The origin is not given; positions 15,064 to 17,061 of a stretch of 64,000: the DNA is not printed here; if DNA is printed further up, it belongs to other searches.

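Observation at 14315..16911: Fused ABC-ATPase/DUF4435-Toprim (OLD/PARIS-like) gene translationally coupled to a CPBP/Abi membrane protease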

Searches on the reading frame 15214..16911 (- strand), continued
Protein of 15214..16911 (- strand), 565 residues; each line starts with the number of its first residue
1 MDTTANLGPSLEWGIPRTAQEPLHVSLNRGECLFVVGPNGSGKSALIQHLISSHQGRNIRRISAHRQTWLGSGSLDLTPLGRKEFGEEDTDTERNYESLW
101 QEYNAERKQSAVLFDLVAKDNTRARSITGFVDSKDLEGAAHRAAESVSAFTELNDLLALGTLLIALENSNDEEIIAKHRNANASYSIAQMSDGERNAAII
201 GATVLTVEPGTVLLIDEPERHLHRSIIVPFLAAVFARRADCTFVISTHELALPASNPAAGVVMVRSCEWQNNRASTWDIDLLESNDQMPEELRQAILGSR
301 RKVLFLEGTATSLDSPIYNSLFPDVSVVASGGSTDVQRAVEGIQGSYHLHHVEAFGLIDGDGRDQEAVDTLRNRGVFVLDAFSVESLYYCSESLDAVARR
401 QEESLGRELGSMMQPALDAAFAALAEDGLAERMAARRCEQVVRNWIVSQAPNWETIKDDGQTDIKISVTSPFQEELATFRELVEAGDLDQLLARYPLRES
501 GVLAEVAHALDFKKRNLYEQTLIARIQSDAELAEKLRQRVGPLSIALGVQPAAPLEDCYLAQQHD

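Call 31: find_encoding_contigs(protein=P0243, flank=6000, max_places=3)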
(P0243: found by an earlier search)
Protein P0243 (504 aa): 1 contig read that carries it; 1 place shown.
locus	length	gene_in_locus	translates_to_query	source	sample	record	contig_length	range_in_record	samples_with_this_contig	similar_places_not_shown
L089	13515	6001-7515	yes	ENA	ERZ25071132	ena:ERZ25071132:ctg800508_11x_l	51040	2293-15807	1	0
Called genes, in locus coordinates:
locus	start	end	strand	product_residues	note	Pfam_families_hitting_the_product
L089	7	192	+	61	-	PF05930:Phage_AlpA, PF12728:HTH_17 (weak)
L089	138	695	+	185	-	-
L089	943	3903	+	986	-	-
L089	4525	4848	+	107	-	-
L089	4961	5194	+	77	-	-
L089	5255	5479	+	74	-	-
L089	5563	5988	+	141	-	PF12728:HTH_17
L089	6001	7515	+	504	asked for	PF00005:ABC_tran, PF13304:AAA_21, PF14491:DUF4435 (weak)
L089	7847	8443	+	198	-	PF00239:Resolvase, PF07508:Recombinase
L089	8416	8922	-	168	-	-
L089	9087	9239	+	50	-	-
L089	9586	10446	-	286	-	PF00294:PfkB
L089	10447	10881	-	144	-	PF22175:Ogg-HhH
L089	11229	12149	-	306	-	PF18144:SMODS (weak)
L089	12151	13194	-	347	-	-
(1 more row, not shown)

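Call 35: search_protein_families(library=pfam, proteins=[L003:3384-5981:+, L035:4748-6010:+, L035:2682-4760:+, L022:1943-5707:+, L022:7806-9818:+, L027:7613-9019:+, L027:9172-12213:+, L053:4768-6000:+, L034:7678-10653:+, L011:3953-6001:+], max_evalue=0.0001)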
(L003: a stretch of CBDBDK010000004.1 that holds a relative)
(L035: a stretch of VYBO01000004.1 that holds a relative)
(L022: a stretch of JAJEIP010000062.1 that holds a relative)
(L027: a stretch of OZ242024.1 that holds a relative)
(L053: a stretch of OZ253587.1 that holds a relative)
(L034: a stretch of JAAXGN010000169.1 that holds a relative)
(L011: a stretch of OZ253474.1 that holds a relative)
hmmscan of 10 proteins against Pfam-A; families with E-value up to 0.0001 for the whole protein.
L003:3384-5981:+ (865 aa): 4 families
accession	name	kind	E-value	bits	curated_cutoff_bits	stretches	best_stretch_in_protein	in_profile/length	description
PF02384.22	N6_Mtase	-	1.1e-48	166.7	20.4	1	147-481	4-305/311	N-6 DNA Methylase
PF01420.25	Methylase_S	-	9.9e-28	97.9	22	2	678-852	3-167/168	Type I restriction modification DNA specificity domain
PF01170.24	UPF0020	-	2.8e-05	24.3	22.3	1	179-334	20-172/197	RMKL-like, methyltransferase domain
PF07669.17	Eco57I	-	3.8e-05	24.3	25.3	1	272-352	70-158/171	Eco57I restriction-modification methylase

L035:4748-6010:+ (420 aa): 1 family
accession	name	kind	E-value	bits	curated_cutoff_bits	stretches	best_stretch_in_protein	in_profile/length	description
PF01420.25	Methylase_S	-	4.5e-07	30.7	22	1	204-384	2-163/168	Type I restriction modification DNA specificity domain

L035:2682-4760:+ (692 aa): 4 families
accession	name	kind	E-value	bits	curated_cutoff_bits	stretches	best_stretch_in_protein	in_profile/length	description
PF02384.22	N6_Mtase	-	6.8e-75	252.7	20.4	1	338-654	2-308/311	N-6 DNA Methylase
PF12161.14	HsdM_N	-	8.3e-23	81.9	24.5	1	176-325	1-135/135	HsdM N-terminal domain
PF13560.12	HTH_31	-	3.8e-09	37.2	27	1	89-138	5-55/64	Helix-turn-helix domain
PF01381.28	HTH_3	-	3e-08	34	23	1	90-125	1-36/55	Helix-turn-helix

L022:1943-5707:+ (1254 aa): 3 families
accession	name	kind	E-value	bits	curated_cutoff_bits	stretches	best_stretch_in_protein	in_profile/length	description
PF07669.17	Eco57I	-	2.9e-36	125.6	25.3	1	624-912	1-171/171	Eco57I restriction-modification methylase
PF12950.13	TaqI_C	-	9.6e-10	39.2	26.5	1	1032-1191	1-117/118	TaqI-like C-terminal specificity domain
PF02384.22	N6_Mtase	-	1.3e-09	38.3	20.4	0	815-929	122-236/311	N-6 DNA Methylase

L022:7806-9818:+ (670 aa): 32 families (the best 25 are shown)
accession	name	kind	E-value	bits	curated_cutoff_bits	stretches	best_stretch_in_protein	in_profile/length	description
PF00515.34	TPR_1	-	1.2e-119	386.2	27.8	12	298-330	1-33/34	Tetratricopeptide repeat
PF13414.12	TPR_11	-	1.4e-110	361.2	26.8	11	543-584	1-42/42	TPR repeat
PF07719.23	TPR_2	-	5.1e-93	298.1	27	7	299-330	2-33/34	Tetratricopeptide repeat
PF13181.12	TPR_8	-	5.9e-91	291.4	25.7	7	536-569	1-34/34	Tetratricopeptide repeat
PF13431.12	TPR_17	-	1e-70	228.6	24.4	6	322-353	3-34/34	Tetratricopeptide repeat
PF13432.12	TPR_16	-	1.3e-54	182.5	32.7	3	268-331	1-64/65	Tetratricopeptide repeat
PF13371.12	TPR_9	-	6.2e-46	154.7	35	2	274-334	5-65/73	Tetratricopeptide repeat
PF13424.12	TPR_12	-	1.5e-44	150.5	30.1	4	536-598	3-73/77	Tetratricopeptide repeat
PF13428.12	TPR_14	-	4.8e-37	123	23.5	0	299-339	2-42/44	Tetratricopeptide repeat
PF14559.12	TPR_19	-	1.5e-31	109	25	1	276-334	3-61/68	Tetratricopeptide repeat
PF13174.12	TPR_6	-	2e-26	91.2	26.3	0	299-331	1-33/33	Tetratricopeptide repeat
PF13374.12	TPR_10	-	8.1e-20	70.6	27.5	0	230-258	2-30/42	Tetratricopeptide repeat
PF12569.14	NatA_aux_su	-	8.1e-16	58.5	33.3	0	306-361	200-255/515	N-terminal acetyltransferase A, auxiliary subunit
PF23914.1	TPR_CcmH_CycH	-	1.5e-15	57.8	42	1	387-537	3-156/158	Cytochrome c-type biogenesis protein H TPR domain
PF25575.1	TPR_BSK1_C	-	1.3e-14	54.5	42.2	0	212-268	58-115/118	Serine/threonine-protein kinase BSK1-like, TPR repeats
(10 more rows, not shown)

L027:7613-9019:+ (468 aa): 2 families
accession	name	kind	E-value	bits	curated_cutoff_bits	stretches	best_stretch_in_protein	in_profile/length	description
PF13749.12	HATPase_c_4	-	2.3e-20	72.8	26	1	311-398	1-89/89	Putative ATP-dependent DNA helicase recG C-terminal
PF04326.19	SLFN_AlbA_2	-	1.9e-18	67.5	25.3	1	26-136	1-117/118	Schlafen, AlbA_2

L027:9172-12213:+ (1013 aa): 4 families
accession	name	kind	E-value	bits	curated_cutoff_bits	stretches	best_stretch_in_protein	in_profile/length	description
PF18766.7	SWI2_SNF2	-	1.9e-53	181.8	26.7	1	272-499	1-215/221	SWI2/SNF2 ATPase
PF04313.20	HSDR_N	-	1.2e-22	81.2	25.1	1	23-205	3-182/198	Type I restriction enzyme R protein N terminus (HSDR_N)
PF04851.21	ResIII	-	3.1e-22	79.7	22.5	1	268-433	3-163/164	Type III restriction enzyme, res subunit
PF22679.2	T1R_D3-like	-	4.2e-17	63.4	27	1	601-675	85-156/158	Type I restriction enzyme subunit R domain 3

L053:4768-6000:+ (410 aa): 1 family
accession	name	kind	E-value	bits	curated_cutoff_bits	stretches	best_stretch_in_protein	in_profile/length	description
PF01420.25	Methylase_S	-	2.4e-28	99.9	22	2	202-383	1-168/168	Type I restriction modification DNA specificity domain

L034:7678-10653:+ (991 aa): 29 families (the best 25 are shown)
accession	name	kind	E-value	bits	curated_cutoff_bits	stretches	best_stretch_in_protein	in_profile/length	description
PF00515.34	TPR_1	-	1.3e-155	500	27.8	15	516-548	2-34/34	Tetratricopeptide repeat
PF13414.12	TPR_11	-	6.7e-133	432.6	26.8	14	522-562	1-41/42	TPR repeat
PF07719.23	TPR_2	-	1.4e-114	365.3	27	10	516-547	2-33/34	Tetratricopeptide repeat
PF13181.12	TPR_8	-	1.1e-100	321.8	25.7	6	447-479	1-33/34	Tetratricopeptide repeat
PF13431.12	TPR_17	-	3e-92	295.8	24.4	6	878-910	2-34/34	Tetratricopeptide repeat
PF13432.12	TPR_16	-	1.1e-63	211.5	32.7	6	490-547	6-63/65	Tetratricopeptide repeat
PF13424.12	TPR_12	-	2.6e-52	175.4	30.1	4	416-477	6-75/77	Tetratricopeptide repeat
PF13371.12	TPR_9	-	1.3e-50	169.8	35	2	457-515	5-63/73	Tetratricopeptide repeat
PF13676.11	TIR_2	-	3.1e-46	157.2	28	2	202-330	1-119/122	TIR domain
PF13428.12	TPR_14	-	6.9e-33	110.2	23.5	0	517-555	3-41/44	Tetratricopeptide repeat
PF13174.12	TPR_6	-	1.2e-28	98.1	26.3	0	754-780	1-27/33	Tetratricopeptide repeat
PF14559.12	TPR_19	-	2.2e-27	95.6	25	1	494-551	4-61/68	Tetratricopeptide repeat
PF25575.1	TPR_BSK1_C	-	3.9e-19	69.1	42.2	0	422-485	52-115/118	Serine/threonine-protein kinase BSK1-like, TPR repeats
PF13374.12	TPR_10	-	4.6e-18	65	27.5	0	890-917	3-30/42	Tetratricopeptide repeat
PF12569.14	NatA_aux_su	-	1.7e-16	60.7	33.3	0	661-714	202-255/515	N-terminal acetyltransferase A, auxiliary subunit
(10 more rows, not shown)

L011:3953-6001:+ (682 aa): 4 families
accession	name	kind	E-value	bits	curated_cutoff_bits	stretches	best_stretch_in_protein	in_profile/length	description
PF02384.22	N6_Mtase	-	1.3e-47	163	20.4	1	139-405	4-267/311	N-6 DNA Methylase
PF01420.25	Methylase_S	-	1.4e-18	68.1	22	1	492-658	12-164/168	Type I restriction modification DNA specificity domain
PF01170.24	UPF0020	-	3.8e-05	23.9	22.3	1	171-338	20-184/197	RMKL-like, methyltransferase domain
PF07669.17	Eco57I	-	7.8e-05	23.3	25.3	0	264-343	70-157/171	Eco57I restriction-modification methylase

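Call 36: search_protein_families(library=pfam, proteins=[L081:4299-4724:+], max_evalue=0.01)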
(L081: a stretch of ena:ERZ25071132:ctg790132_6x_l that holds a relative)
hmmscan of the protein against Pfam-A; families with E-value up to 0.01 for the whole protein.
L081:4299-4724:+ (141 aa): 6 families
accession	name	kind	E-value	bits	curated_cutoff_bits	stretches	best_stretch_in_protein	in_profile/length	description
PF12728.13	HTH_17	-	9.3e-08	32.7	27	1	80-117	3-39/51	Helix-turn-helix domain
PF21531.3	Rv2175c_wHTH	-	5.6e-05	23.5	27.1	1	73-106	10-43/57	DNA-binding protein Rv2175c, wHTH domain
PF04545.22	Sigma70_r4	-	0.0016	18.4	24.1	1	78-103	20-45/50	Sigma-70, region 4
PF10049.14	DUF2283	-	0.0022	18.6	23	1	8-51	2-45/49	Protein of unknown function (DUF2283)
PF13338.12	AbiEi_4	-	0.0022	18.5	25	1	79-104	14-38/49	Transcriptional regulator, AbiEi antitoxin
PF13384.12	HTH_23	-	0.0036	17.5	24.6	1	79-98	18-37/50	Homeodomain-like domain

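Call 37: search_solved_structures(query=window:15214-16911:-, max_evalue=0.01, show_alignments=2)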
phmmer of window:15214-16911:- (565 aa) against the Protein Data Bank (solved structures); distinct sequences matched with E-value up to 0.01: 23.
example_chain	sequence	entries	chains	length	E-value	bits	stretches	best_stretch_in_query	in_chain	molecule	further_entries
5x3x_A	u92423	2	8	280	8.7e-06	28.1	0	19-61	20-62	Cobalt ABC transporter ATP-binding protein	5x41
5x40_A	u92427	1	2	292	2.3e-05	26.7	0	19-62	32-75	Cobalt ABC transporter ATP-binding protein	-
7nhk_0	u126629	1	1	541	0.00016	24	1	21-59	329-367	ABC-F type ribosomal protection protein Lsa(A)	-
4u00_A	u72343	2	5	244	0.00027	23.2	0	13-49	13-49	Amino acid ABC transporter, ATP-binding protein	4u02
4fin_A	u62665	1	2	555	0.00044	22.5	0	185-277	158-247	EttA (YjjK) ABCF family protein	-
3j5s_D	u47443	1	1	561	0.00046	22.4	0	185-277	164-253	Energy-dependent translational throttle A (EttA)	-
9nlj_U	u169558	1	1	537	0.00068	21.9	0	26-56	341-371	Uup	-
6ha8_V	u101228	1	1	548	0.00075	21.7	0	20-54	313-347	Nucleotide-binding protein ExpZ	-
9nl5_E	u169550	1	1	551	0.0023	20.1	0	21-53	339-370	EttA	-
9nlb_E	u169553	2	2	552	0.0023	20.1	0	21-53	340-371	Energy-dependent translational throttle protein EttA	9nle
6r84_A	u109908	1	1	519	0.0023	20.1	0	21-72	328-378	ABC transporter ATP-binding protein ARB1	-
2qi9_C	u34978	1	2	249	0.0029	19.8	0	18-59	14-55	Vitamin B12 import ATP-binding protein btuD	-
1l7v_C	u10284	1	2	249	0.0036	19.5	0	18-59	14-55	Vitamin B12 transport ATP-binding protein btuD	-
8idb_A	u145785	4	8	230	0.0049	19.1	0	17-54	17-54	Cell division ATP-binding protein FtsE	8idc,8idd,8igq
4dbl_C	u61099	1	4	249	0.0057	18.8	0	18-59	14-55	Vitamin B12 import ATP-binding protein BtuD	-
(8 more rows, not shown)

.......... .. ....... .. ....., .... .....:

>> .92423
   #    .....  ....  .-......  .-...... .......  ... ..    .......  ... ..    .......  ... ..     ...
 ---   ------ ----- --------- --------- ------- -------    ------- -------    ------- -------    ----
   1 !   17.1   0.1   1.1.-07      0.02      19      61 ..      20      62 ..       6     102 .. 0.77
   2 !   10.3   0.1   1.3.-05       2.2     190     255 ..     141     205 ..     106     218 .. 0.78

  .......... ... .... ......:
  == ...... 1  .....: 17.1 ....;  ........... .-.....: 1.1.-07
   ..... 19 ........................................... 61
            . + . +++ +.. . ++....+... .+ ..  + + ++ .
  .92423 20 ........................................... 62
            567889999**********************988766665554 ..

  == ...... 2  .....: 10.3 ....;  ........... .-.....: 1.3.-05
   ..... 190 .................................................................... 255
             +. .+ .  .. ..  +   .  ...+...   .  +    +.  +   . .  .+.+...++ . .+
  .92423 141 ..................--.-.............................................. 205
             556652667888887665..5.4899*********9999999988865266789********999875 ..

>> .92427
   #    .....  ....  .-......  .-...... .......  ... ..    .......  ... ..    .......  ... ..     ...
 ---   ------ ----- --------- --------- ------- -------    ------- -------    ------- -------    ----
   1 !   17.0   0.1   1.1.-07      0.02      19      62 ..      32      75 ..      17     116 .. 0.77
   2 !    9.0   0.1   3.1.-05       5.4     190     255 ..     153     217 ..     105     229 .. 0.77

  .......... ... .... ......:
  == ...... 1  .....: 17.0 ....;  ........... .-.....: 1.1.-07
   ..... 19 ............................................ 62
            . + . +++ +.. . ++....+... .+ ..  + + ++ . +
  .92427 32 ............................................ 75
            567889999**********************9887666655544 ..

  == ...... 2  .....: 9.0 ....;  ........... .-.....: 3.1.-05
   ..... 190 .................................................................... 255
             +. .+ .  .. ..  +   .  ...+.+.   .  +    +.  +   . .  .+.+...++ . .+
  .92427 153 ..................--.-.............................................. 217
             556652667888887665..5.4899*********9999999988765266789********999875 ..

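Call 38: search_solved_structures(query=A1, max_evalue=1, show_alignments=0)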
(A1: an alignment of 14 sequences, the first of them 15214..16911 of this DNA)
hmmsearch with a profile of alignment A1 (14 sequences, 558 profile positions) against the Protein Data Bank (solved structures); distinct sequences matched with E-value up to 1: 133 (the best 60 are shown).
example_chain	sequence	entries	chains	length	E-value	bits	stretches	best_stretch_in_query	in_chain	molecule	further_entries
6ha8_V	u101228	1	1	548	9.7e-06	27.8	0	16-49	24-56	Nucleotide-binding protein ExpZ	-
5x3x_A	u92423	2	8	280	2e-05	26.8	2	19-49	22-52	Cobalt ABC transporter ATP-binding protein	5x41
5x40_A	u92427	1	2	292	0.00013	24.1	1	19-49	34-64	Cobalt ABC transporter ATP-binding protein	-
7nhk_0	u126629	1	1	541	0.00018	23.6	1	20-54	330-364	ABC-F type ribosomal protection protein Lsa(A)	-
1l7v_C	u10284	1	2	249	0.00021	23.4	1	24-55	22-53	Vitamin B12 transport ATP-binding protein btuD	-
2qi9_C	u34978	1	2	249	0.00023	23.3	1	24-55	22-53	Vitamin B12 import ATP-binding protein btuD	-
6r84_A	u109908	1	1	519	0.00046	22.2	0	19-68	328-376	ABC transporter ATP-binding protein ARB1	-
4u00_A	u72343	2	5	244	0.00093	21.2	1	20-47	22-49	Amino acid ABC transporter, ATP-binding protein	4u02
4dbl_C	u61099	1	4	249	0.0011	21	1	24-55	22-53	Vitamin B12 import ATP-binding protein BtuD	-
8yld_v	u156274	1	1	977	0.0011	20.9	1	14-51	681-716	Elongation factor 3A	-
2ix8_A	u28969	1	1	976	0.0011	20.9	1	14-51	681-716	ELONGATION FACTOR 3A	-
2iw3_A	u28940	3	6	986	0.0012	20.9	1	14-51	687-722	ELONGATION FACTOR 3A | ELONGATION FACTOR 3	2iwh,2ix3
7p48_6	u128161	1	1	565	0.0012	20.8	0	24-49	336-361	ABC-F type ribosomal protection protein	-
4fin_A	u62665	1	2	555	0.0014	20.7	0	20-50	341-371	EttA (YjjK) ABCF family protein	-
8ylr_v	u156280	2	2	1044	0.0014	20.7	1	14-51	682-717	Elongation factor 3A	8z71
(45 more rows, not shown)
